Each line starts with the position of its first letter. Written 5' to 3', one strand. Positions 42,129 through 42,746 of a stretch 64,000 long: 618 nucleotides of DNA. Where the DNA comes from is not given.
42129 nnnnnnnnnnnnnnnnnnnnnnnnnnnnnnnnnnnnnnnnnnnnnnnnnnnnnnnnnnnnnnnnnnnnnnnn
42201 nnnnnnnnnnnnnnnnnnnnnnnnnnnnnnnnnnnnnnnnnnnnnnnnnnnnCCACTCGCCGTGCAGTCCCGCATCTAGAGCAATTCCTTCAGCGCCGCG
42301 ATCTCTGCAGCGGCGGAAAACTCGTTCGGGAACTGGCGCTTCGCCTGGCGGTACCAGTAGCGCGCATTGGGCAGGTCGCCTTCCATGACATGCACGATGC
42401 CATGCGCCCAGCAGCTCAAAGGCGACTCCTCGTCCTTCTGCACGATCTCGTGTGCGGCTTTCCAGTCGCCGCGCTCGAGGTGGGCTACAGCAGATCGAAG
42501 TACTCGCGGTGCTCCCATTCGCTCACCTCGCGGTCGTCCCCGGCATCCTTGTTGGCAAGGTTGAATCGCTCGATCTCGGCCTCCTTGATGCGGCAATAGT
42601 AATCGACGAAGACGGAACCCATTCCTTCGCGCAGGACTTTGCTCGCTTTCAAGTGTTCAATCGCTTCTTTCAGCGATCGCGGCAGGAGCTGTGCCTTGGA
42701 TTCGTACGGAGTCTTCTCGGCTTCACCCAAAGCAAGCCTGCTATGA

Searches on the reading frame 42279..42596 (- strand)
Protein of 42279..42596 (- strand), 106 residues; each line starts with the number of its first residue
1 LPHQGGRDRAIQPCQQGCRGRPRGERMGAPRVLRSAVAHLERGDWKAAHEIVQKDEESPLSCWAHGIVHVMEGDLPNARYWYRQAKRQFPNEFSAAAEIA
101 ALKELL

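Call 7: search_protein_families(library=pfam, proteins=[window:42279-42596:-], max_evalue=0.01)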
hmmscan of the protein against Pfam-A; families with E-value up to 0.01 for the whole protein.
window:42279-42596:- (106 aa): 4 families
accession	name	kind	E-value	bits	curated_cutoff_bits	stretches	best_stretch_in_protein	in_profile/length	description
PF07719.23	TPR_2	-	0.002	18.5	27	0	66-91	8-33/34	Tetratricopeptide repeat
PF07721.20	TPR_4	-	0.0054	17.7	27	0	36-52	8-24/26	Tetratricopeptide repeat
PF13432.12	TPR_16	-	0.0066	17.3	32.7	0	35-91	3-63/65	Tetratricopeptide repeat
PF13428.12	TPR_14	-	0.009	17.1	23.5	0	67-100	9-42/44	Tetratricopeptide repeat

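Call 8: search_protein_families(library=ncbifam, proteins=[window:42279-42596:-], max_evalue=0.01)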
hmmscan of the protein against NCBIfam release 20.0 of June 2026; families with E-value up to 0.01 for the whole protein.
window:42279-42596:- (106 aa): 1 family
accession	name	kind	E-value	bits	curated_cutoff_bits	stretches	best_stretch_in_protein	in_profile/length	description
TIGR02917.1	PEP_TPR_lipo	equivalog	0.0017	16.3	312.2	1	42-102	444-508/899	XrtA/PEP-CTERM system TPR-repeat protein PrsT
